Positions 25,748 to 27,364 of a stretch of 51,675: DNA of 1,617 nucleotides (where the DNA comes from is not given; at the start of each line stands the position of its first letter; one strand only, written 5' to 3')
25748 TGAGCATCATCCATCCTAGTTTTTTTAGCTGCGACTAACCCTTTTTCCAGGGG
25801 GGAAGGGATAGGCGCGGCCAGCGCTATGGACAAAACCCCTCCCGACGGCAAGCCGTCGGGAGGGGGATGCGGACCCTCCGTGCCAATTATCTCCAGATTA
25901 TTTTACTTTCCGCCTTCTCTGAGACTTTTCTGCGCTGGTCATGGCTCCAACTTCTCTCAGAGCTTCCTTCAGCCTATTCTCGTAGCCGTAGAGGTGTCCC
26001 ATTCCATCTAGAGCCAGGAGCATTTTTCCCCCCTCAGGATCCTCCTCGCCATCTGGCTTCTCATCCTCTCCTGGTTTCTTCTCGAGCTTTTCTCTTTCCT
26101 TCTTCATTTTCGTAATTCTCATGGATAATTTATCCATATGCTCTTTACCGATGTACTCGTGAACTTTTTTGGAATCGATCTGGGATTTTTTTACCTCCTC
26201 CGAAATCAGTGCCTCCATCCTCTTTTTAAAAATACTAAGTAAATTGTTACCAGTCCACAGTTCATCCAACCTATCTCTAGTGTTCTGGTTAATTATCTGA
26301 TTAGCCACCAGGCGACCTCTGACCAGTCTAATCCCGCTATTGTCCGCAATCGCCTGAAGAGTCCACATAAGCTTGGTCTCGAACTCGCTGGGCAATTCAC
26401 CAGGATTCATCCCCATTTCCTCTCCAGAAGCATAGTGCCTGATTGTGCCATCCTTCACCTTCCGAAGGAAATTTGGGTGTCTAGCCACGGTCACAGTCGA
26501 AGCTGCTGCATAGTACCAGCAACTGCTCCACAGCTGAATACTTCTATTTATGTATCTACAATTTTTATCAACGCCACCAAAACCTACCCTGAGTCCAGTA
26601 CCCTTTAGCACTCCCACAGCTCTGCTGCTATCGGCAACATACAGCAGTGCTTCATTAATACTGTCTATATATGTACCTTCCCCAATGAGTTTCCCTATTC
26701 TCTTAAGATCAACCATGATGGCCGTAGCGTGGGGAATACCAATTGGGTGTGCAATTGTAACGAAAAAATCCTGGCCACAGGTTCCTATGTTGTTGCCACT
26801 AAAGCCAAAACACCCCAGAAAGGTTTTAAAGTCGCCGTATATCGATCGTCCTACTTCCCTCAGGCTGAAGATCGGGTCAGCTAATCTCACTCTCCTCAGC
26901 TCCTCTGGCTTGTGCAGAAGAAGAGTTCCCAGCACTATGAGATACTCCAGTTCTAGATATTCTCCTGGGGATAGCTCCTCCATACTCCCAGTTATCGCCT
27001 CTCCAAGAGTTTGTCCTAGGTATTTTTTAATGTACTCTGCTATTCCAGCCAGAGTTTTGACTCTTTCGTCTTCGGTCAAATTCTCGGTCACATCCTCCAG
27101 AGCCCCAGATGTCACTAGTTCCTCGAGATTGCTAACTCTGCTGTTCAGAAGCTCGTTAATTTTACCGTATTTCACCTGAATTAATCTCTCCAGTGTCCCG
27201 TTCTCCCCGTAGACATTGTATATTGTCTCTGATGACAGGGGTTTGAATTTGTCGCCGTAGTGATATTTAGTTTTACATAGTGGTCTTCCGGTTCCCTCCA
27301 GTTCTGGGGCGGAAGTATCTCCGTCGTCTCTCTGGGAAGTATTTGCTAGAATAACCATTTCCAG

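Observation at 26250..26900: The MORN-repeat protein carries a C-terminal domain with a clan CE (Ulp1/SENP-like) His-Asp-Gln-Cys signature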

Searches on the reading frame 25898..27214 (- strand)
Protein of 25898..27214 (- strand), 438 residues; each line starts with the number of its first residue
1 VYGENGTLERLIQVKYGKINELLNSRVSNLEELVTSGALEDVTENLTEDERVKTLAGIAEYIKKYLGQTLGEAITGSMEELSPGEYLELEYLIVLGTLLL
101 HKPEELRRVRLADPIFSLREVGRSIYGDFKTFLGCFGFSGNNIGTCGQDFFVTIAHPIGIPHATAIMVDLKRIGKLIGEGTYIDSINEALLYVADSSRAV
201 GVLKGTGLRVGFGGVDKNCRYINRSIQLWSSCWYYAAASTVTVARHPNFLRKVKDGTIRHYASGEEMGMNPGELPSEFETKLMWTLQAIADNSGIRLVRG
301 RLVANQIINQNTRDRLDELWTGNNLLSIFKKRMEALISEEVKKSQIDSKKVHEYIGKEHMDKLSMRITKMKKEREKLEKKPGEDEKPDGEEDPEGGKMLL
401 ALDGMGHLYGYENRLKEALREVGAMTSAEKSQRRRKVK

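Call 4: search_protein_families(library=pfam, proteins=[window:25898-27100:-], max_evalue=10)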
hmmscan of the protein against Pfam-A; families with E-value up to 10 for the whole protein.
window:25898-27100:- (400 aa): 2 families
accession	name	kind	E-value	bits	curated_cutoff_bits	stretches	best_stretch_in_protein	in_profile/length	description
PF13866.11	zf-SAP30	-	0.094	13.3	25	1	290-335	23-69/72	SAP30 zinc-finger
PF23217.2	DUF7066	-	0.24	11.8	27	1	312-340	25-52/53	Domain of unknown function (DUF7066)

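Call 5: find_homologous_proteins(query=window:25898-27214:-, max_evalue=0.001)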
Query window:25898-27214:-: 8000 candidates shared short words with the query, none scored E <= 0.001.

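Call 6: search_solved_structures(query=window:25898-27214:-, max_evalue=10)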
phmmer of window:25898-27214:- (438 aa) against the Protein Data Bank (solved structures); distinct sequences matched with E-value up to 10: 2.
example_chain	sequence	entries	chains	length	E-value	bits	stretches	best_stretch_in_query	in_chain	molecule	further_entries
2mgx_A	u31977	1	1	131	1.5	10.9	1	315-372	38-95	Steroid receptor RNA activator 1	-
4rzp_A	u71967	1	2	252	2.5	10.2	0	19-53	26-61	Engineered Protein OR366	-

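Call 13: search_protein_representatives(protein=window:25898-27214:-)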
Query: 438 residues. Proteins with E-value up to 0.001 (for the whole library): 65; up to 1e-10: 46; up to 1e-30: 15. The best 65 are listed.
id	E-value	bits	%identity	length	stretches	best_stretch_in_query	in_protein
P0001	4.8e-289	974.5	100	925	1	1-438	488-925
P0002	9.0e-52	192.9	33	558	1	2-423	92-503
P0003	4.6e-49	184.0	34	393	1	3-342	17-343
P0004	1.6e-41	159.2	29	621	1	1-366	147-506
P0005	2.6e-41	158.4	32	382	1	14-371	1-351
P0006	3.4e-35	138.3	27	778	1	1-424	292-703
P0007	3.9e-35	138.1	29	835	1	1-431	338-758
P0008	5.3e-34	134.4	32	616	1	2-344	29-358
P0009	1.7e-33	132.7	30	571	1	1-342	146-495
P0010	5.2e-33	131.1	28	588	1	1-430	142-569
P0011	5.4e-33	131.0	30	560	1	1-424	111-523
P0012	1.8e-31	126.0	29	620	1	6-393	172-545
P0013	2.7e-31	125.4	30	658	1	3-263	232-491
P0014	6.2e-31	124.2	38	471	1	2-247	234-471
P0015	6.5e-31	124.2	27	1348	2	10-366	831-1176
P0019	6.6e-25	104.4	31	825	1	1-387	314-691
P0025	9.1e-20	87.5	27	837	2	2-370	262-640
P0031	2.2e-16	76.3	27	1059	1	7-384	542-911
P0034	1.7e-15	73.4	28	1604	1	2-390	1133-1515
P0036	5.8e-14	68.3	38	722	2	159-295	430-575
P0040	7.1e-13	64.7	29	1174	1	7-256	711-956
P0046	9.0e-11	57.8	31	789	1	101-296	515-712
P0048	6.2e-10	55.1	25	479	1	103-372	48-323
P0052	4.8e-09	52.1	24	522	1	9-344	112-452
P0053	5.0e-09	52.1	27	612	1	10-300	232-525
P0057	9.5e-07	44.6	26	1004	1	5-360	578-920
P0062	3.5e-05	39.4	29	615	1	11-255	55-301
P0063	8.5e-05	38.1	26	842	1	85-324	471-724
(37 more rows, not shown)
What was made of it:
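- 65 homologues were found by exhaustive phmmer, 46 of them at E<1e-10 (call 13).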

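Call 16: predict_structure(protein=window:25898-27214:-)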
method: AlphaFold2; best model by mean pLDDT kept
length: 438 residues; sequences in the alignment: 1
mean_pLDDT: 39.7   pTM: 0.29
mean pLDDT of the five models: 39.7, 36.6, 35.5, 34.6, 32.1
residues with pLDDT >= 90: 0; 70-90: 14; 50-70: 93; < 50: 331
segments of 3 or more residues with pLDDT < 50: 1-316, 321-323, 383-391
pLDDT, mean of each block of 10 residues (from residue 1): 30 32 34 35 39 41 38 33 38 41 37 30 35 32 28 26 27 28 28 29 28 26 23 22 24 25 31 34 33 28 32 48 54 65 64 64 68 70 46 55 57 65 69 60
secondary structure, 60 per line:
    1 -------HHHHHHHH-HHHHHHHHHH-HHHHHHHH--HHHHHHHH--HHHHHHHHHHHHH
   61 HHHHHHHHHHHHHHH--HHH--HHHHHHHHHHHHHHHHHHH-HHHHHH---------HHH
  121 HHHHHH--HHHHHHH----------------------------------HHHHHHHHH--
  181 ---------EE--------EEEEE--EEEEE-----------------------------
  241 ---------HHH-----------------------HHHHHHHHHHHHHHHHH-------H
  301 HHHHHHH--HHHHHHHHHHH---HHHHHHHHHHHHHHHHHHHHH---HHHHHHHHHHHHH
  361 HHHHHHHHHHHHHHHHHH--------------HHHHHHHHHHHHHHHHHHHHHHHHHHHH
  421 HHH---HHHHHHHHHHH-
elements in order: H8-15 H17-26 H28-35 H38-45 H48-75 H83-101 H103-108 H118-126 H129-135 H170-178 E200-204 E207-211 H276-292 H300-307 H310-320 H324-344 H348-378 H393-423 H427-437
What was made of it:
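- Tried and rejected: Single-sequence AlphaFold2: unusable, pLDDT 40 (call 16).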

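Call 24: search_solved_structures(query=A1, max_evalue=10, show_alignments=3)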
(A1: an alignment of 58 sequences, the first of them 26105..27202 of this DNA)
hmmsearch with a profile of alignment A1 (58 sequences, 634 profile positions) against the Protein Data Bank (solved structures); distinct sequences matched with E-value up to 10: 94 (the best 60 are shown).
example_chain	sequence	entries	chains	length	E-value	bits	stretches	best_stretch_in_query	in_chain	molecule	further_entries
6t6q_AAA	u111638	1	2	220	9.2e-52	179.8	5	64-142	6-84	Membrane occupation and recognition nexus protein MORN1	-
6t69_A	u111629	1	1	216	2.2e-46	162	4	64-142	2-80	Membrane occupation and recognition nexus protein MORN1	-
6t4r_AAA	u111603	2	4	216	3.4e-39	138.2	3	64-141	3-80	MORN repeat-containing protein 1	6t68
6t4d_A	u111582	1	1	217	5.2e-35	124.4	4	63-131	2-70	Morn1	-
7sqc_V0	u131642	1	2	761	3.7e-33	118.3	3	62-150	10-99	FAP266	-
7dmp_A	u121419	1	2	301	4e-24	88.5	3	62-129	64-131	Radial spoke head 1 homolog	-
7jts_m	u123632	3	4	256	6.1e-24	87.9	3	62-119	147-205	FAP207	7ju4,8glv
9fqr_MS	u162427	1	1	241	1.8e-22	83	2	51-142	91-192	MORN repeat-containing protein 3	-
8j07_c1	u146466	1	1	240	1.3e-21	80.2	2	63-143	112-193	MORN repeat-containing protein 3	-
9e5c_4y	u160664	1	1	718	5.3e-20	74.8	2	62-160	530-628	MORN repeat-containing protein 3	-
6jle_A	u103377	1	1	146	5.9e-20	74.7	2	67-159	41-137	MORN repeat-containing protein 4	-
7rw4_A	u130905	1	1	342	1.1e-18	70.5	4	62-118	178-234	Junctophilin-1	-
9fqr_Hb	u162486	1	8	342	1.4e-18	70.2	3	61-129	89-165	Probable inactive peptidyl-prolyl cis-trans isomerase-like 6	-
8wzb_F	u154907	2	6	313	1.6e-18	70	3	63-130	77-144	Radial spoke head 1 homolog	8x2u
8j07_A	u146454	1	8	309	1.7e-18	69.9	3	65-129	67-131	Radial spoke head 1 homolog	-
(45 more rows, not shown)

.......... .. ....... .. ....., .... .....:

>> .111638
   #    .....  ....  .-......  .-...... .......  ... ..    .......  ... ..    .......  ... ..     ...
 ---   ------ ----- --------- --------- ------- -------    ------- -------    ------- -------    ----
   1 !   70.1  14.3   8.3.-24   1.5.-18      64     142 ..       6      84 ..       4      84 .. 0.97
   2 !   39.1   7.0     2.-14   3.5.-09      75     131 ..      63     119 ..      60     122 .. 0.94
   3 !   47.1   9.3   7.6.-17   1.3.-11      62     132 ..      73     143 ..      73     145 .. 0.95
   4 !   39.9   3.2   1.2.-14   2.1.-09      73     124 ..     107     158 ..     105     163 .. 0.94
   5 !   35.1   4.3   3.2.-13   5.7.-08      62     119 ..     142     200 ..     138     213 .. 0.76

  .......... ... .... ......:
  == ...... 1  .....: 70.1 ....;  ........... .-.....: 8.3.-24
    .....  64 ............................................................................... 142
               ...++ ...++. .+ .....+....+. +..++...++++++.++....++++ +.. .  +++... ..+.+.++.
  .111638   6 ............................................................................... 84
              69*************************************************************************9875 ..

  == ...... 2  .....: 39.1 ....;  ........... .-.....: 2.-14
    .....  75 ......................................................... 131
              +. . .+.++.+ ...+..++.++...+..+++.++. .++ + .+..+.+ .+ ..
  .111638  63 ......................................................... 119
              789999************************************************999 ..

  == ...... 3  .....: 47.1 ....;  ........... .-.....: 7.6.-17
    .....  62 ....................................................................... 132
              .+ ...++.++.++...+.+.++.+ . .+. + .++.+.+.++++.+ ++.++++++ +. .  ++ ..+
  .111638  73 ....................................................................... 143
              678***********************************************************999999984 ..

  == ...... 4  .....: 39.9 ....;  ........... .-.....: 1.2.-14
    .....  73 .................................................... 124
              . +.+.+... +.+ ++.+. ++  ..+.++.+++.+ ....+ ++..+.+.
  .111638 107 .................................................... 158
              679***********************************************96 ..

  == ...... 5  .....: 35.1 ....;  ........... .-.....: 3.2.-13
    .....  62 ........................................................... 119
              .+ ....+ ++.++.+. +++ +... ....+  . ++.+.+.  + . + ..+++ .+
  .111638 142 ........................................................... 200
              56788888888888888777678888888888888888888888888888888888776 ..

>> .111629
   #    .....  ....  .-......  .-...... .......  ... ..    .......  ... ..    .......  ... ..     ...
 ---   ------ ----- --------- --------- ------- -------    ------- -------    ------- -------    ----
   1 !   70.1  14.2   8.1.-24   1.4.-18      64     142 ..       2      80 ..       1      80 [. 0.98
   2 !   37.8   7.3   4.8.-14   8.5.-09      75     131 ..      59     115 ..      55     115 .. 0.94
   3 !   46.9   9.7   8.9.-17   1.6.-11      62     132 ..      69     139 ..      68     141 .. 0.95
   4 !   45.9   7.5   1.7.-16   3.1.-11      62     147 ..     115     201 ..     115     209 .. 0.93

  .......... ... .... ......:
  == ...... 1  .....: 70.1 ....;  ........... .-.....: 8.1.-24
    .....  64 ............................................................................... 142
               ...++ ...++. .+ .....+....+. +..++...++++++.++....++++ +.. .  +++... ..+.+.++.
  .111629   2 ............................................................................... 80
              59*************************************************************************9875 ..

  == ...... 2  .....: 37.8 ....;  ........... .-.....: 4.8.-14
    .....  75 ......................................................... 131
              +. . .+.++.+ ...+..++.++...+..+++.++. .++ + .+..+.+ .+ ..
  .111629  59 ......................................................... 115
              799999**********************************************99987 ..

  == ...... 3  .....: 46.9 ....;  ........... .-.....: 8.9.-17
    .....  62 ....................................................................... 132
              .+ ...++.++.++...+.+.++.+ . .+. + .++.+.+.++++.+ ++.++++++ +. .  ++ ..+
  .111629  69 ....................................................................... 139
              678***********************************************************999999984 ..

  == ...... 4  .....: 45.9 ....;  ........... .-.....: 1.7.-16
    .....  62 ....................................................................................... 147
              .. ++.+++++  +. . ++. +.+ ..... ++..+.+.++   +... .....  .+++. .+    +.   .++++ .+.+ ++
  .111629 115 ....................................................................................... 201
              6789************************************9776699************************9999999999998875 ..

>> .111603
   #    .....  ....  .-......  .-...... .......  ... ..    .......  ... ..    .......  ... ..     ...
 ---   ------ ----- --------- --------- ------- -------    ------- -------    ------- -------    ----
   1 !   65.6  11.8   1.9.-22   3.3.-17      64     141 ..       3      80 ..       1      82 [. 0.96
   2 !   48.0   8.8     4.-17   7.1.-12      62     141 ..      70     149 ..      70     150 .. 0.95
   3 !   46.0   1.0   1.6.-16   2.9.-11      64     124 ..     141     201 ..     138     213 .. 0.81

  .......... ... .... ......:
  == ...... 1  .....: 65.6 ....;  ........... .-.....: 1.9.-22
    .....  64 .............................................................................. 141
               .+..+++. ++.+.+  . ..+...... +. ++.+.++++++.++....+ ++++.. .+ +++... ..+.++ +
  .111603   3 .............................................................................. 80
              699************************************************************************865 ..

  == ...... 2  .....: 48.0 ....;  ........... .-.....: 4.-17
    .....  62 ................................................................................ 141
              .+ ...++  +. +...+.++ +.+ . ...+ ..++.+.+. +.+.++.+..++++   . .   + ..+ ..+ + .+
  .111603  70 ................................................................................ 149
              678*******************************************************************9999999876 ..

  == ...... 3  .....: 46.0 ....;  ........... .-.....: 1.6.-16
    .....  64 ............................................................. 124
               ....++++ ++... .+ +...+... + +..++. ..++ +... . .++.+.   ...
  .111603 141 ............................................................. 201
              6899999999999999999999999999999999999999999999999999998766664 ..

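Call 26: find_encoding_contigs(protein=P0001, flank=10000, max_places=5)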
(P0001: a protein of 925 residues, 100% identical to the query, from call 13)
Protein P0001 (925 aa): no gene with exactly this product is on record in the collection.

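Call 27: search_protein_families(library=pfam, alignment_id=A1, max_evalue=0.01)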
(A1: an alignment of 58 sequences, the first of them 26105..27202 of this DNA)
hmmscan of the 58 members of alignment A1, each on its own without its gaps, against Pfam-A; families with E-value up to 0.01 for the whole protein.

A. member 1, window:26105-27202:- (366 aa): 0 families

B. families by the number of members that match (of 58 scanned): 8 families
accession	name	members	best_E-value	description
PF02493.26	MORN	30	1.6e-53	MORN repeat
PF18104.7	Tudor_2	1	5.6e-09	Jumonji domain-containing protein 2A Tudor domain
PF15931.10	DUF4747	1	0.0014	Domain of unknown function (DUF4747)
PF03304.18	Mlp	1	0.0019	Mlp lipoprotein family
PF14004.11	DUF4227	1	0.004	Protein of unknown function (DUF4227)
PF06060.18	Mesothelin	1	0.006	Mesothelin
PF10163.14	EnY2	1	0.0098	Transcription factor e(y)2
PF00362.24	Integrin_beta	1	0.0099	Integrin beta chain VWA domain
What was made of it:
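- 30 of 58 members carry MORN (call 27).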

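Call 29: predict_structure(alignment_id=A1)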
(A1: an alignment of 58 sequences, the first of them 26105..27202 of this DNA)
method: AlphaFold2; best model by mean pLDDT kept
length: 366 residues; sequences in the alignment: 58
mean_pLDDT: 92.2   pTM: 0.92
mean pLDDT of the five models: 92.2, 91.2, 90.9, 90.3, 90.2
residues with pLDDT >= 90: 286; 70-90: 69; 50-70: 11; < 50: 0
segments of 3 or more residues with pLDDT < 50: none
pLDDT, mean of each block of 10 residues (from residue 1): 88 97 96 98 97 96 89 64 89 96 94 78 96 94 95 93 98 97 97 90 91 97 93 98 98 91 86 96 95 91 94 88 92 91 87 91 88
secondary structure, 60 per line:
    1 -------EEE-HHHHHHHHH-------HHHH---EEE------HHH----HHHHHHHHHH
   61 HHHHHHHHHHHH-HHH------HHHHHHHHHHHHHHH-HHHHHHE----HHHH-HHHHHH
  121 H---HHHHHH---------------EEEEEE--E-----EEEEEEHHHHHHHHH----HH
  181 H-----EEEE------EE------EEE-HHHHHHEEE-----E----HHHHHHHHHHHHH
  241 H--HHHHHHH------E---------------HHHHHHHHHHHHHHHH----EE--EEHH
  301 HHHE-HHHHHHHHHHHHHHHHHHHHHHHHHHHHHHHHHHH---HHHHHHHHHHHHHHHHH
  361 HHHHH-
elements in order: E8-10 H12-20 H28-31 E35-37 H51-72 H83-97 H99-104 H110-113 H115-121 H125-130 E146-151 E160-165 H166-174 E187-190 E205-207 H209-214 E215-217 H228-241 H244-250 H273-288 H299-303 H306-340 H344-365
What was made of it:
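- His precedes one strand and Asp follows the next (call 29).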

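Call 30: search_solved_structures(query=A2, max_evalue=10)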
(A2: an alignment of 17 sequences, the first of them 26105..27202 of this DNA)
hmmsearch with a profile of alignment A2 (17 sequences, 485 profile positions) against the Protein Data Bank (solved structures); distinct sequences matched with E-value up to 10: 41.
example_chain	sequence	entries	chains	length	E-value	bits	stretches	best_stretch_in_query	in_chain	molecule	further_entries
5amo_A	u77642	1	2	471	0.0036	19.3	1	319-424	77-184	NOELIN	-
5cjs_D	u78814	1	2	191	0.027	16.4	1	332-462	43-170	Designed influenza hemagglutinin stem #4454, HA2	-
6r17_A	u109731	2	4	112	0.041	15.8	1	330-411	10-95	Synaptonemal complex central element protein 2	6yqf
1le4_A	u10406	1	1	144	0.057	15.4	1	307-420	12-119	APOLIPOPROTEIN E4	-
8grx_A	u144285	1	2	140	0.06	15.3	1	307-419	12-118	Apolipoprotein E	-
9sa3_A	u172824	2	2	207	0.063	15.2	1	305-423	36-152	Apolipoprotein E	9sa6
1b68_A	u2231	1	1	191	0.07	15.1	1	305-423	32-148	APOLIPOPROTEIN E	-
1gs9_A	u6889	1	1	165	0.084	14.8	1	305-418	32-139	APOLIPOPROTEIN E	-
7uvj_A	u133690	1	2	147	0.11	14.4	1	308-422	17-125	Apolipoprotein E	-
6ncn_A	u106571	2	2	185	0.12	14.3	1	304-417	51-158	Apolipoprotein E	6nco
1lpe_A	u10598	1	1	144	0.13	14.2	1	307-404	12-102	APOLIPOPROTEIN E3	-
1bz4_A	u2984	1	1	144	0.13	14.2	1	307-404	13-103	PROTEIN (APOLIPOPROTEIN E)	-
1le2_A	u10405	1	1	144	0.13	14.1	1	308-402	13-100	APOLIPOPROTEIN E2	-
2kc3_A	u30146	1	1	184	0.14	14.1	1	305-405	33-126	Apolipoprotein E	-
1ea8_A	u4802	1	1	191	0.15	14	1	305-405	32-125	APOLIPOPROTEIN E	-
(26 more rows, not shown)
